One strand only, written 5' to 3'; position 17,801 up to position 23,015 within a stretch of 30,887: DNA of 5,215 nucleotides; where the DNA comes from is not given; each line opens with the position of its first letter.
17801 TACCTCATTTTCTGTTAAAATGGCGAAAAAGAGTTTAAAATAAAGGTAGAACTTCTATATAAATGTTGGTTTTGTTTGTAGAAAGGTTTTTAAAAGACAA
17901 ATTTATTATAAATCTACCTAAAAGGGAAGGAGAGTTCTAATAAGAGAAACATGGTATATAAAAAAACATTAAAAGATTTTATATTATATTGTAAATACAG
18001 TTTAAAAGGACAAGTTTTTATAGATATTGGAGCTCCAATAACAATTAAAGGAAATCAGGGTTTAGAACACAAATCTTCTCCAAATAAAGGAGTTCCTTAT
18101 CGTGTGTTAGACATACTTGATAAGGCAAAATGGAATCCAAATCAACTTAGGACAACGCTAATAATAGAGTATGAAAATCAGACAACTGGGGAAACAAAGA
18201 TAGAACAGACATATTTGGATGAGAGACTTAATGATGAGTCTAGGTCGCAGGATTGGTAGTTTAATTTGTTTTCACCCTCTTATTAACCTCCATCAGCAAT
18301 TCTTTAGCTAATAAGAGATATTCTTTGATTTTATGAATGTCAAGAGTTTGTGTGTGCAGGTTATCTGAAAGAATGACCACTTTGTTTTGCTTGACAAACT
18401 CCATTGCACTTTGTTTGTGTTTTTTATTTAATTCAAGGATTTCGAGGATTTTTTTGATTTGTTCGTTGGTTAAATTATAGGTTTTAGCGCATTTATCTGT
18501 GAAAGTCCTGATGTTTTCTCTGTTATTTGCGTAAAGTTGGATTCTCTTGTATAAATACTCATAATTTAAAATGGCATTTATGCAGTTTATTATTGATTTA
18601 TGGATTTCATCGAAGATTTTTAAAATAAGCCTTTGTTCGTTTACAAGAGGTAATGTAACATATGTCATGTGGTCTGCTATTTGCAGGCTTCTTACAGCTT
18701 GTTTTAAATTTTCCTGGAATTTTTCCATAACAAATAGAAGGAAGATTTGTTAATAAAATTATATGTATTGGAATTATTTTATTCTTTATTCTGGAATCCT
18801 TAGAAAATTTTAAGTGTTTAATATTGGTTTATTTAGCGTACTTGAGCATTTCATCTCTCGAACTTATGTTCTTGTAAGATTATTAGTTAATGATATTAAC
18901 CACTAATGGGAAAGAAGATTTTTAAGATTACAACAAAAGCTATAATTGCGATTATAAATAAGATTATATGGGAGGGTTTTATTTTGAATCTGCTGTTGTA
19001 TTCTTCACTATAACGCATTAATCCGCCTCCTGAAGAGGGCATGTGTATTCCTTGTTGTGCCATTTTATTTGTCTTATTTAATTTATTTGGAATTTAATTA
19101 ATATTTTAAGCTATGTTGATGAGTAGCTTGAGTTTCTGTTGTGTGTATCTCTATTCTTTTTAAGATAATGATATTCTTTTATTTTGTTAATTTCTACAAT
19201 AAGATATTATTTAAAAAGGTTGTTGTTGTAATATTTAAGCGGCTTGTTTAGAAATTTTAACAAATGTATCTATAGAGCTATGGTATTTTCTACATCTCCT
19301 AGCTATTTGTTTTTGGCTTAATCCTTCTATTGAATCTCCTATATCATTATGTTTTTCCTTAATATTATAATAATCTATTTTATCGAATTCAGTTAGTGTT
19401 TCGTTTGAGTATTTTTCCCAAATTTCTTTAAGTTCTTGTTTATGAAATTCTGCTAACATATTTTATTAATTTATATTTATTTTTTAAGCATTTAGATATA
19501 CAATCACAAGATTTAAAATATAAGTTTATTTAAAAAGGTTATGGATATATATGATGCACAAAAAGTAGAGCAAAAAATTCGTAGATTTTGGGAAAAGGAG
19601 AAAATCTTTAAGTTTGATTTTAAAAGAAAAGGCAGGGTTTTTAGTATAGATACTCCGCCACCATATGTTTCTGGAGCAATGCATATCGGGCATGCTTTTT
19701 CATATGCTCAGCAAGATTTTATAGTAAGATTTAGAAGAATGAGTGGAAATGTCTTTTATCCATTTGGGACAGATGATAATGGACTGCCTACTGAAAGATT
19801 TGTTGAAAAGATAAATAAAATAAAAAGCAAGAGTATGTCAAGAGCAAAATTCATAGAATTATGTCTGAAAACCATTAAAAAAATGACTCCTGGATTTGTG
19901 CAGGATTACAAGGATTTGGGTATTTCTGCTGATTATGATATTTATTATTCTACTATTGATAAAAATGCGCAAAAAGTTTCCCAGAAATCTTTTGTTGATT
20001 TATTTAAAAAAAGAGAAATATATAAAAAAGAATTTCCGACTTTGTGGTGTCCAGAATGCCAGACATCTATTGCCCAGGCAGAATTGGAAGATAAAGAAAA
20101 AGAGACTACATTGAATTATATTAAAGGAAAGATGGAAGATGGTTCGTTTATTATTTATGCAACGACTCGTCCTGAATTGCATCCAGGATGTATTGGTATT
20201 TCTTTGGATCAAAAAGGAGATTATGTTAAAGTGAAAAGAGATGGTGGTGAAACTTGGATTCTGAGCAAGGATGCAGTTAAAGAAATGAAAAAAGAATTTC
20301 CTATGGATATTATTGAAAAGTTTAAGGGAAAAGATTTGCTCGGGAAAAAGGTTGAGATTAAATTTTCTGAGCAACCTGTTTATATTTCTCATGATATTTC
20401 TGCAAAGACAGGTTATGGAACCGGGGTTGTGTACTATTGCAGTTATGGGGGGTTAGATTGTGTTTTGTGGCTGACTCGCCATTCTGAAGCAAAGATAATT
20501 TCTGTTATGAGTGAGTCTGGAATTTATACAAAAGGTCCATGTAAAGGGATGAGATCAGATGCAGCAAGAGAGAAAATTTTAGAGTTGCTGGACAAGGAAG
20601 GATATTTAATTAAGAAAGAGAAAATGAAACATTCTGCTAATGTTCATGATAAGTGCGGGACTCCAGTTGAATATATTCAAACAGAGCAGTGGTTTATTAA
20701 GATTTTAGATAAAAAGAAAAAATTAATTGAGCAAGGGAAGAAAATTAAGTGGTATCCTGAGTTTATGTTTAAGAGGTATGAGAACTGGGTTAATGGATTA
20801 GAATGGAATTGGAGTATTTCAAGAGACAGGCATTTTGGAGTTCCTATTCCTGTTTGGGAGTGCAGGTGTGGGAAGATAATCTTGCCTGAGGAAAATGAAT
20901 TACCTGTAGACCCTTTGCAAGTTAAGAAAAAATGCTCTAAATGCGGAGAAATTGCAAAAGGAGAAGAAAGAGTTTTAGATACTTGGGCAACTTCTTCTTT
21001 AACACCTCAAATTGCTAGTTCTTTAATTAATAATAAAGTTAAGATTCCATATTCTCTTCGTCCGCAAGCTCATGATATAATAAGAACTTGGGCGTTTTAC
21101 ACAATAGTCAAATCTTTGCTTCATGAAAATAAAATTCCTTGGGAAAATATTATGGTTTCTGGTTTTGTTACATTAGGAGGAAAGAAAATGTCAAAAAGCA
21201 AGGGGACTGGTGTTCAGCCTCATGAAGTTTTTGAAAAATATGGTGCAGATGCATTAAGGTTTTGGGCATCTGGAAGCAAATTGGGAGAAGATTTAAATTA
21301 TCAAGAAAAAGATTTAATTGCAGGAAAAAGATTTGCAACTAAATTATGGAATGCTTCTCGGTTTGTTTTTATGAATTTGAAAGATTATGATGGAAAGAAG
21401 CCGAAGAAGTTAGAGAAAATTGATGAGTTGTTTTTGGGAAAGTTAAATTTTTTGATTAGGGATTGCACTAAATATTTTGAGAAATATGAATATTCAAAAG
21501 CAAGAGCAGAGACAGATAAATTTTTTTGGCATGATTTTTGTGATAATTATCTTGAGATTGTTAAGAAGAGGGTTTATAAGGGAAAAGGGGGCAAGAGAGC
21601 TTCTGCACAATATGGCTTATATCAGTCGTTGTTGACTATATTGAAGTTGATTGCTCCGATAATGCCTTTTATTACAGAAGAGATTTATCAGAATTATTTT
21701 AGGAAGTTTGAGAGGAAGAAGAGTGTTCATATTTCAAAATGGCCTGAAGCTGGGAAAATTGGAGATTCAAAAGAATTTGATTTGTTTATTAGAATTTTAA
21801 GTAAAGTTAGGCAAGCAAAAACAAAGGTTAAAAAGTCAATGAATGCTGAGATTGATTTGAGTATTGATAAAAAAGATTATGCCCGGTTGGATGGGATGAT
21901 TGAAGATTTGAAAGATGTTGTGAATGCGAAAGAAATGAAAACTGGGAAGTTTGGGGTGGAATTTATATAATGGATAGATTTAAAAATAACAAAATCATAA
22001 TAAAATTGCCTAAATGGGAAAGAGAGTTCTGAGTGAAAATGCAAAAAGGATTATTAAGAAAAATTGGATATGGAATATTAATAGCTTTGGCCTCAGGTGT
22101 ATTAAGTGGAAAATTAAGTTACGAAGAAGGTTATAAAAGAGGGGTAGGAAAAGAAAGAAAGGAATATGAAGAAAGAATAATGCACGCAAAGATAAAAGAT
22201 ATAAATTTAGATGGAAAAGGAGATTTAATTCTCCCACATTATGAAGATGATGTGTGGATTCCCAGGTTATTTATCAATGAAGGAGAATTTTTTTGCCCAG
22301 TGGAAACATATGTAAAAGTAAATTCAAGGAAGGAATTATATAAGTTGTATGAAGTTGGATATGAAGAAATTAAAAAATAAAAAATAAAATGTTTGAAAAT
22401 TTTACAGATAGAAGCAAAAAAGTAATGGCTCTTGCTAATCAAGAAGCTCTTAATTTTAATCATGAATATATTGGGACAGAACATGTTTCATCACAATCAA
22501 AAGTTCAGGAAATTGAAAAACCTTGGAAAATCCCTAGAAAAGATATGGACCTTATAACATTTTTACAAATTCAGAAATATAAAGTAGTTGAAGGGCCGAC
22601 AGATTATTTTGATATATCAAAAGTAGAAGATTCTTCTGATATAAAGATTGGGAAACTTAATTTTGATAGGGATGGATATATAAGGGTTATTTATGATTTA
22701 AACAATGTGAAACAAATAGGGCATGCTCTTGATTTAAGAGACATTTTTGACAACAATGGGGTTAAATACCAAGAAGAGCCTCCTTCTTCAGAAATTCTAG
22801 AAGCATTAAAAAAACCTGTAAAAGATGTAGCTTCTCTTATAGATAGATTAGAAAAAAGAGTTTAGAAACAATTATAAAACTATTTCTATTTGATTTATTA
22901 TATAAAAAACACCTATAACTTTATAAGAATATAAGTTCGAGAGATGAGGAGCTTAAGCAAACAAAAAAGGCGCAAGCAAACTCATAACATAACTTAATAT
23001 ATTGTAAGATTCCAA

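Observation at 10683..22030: A second, unrelated ~50-nt promoter/leader shared by four ORFan/small-domain genes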

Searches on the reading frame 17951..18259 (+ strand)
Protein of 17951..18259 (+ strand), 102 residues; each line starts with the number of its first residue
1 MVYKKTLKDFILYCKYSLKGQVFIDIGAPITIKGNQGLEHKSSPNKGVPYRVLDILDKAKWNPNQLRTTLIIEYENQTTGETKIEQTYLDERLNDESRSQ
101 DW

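Call 19: search_protein_families(library=pfam, proteins=[window:17951-18259:+], max_evalue=0.01)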
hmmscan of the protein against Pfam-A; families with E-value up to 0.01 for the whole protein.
window:17951-18259:+ (102 aa): 0 families

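Call 91: find_homologous_proteins(query=window:17951-18256:+, max_evalue=0.001)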
Query window:17951-18256:+ (102 aa): 1 proteins with E <= 0.001 among 2 candidates.
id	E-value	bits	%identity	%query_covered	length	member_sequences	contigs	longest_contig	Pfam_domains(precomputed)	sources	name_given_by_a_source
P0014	1.3e-62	226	100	100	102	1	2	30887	-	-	-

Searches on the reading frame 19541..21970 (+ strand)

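Call 19: search_protein_families(library=pfam, proteins=[window:19541-21970:+], max_evalue=0.01)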
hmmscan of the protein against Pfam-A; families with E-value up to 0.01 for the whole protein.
window:19541-21970:+ (809 aa): 5 families
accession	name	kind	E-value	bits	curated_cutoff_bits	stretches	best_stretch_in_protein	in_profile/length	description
PF00133.28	tRNA-synt_1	-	7.3e-78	262.6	22.7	1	14-587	3-413/414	tRNA synthetases class I (I, L, M and V)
PF08264.19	Anticodon_1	-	8.1e-38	130.1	25.1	1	628-773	1-146/148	Anticodon-binding domain of tRNA ligase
PF09334.17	tRNA-synt_1g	-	2.3e-31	109.4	20.1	2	36-181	3-134/391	tRNA synthetases class I (M)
PF01406.26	tRNA-synt_1e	-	5.3e-06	26.5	27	1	536-593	240-297/301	tRNA synthetases class I (C) catalytic domain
PF20097.4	DUF6487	-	0.0056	17.5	24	1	113-179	6-64/67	Domain of unknown function (DUF6487)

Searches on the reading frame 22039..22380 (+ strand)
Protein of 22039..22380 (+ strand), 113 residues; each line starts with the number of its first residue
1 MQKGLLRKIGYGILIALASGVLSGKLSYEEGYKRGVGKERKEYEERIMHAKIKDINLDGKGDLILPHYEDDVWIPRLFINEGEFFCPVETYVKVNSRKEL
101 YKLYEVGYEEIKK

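Call 19: search_protein_families(library=pfam, proteins=[window:22039-22380:+], max_evalue=0.01)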
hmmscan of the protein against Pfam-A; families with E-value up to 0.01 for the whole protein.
window:22039-22380:+ (113 aa): 0 families

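Call 97: find_homologous_proteins(query=window:22039-22377:+, max_evalue=0.001)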
Query window:22039-22377:+ (113 aa): 1 proteins with E <= 0.001 among 6 candidates.
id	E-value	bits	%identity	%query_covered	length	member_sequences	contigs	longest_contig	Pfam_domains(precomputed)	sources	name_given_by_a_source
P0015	3.6e-68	245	100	100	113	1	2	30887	-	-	-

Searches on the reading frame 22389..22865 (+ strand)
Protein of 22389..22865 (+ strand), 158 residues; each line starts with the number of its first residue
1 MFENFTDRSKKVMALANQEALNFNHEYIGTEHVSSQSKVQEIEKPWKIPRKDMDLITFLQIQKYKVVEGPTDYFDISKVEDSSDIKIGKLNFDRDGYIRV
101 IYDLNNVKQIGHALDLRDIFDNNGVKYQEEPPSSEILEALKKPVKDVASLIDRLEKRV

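Call 19: search_protein_families(library=pfam, proteins=[window:22389-22865:+], max_evalue=0.01)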
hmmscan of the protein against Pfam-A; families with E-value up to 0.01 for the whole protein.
window:22389-22865:+ (158 aa): 1 family
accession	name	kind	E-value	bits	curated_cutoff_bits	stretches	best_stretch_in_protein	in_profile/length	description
PF02861.25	Clp_N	-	0.0043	17.6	20.7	0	16-33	1-18/53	Clp amino terminal domain, pathogenicity island component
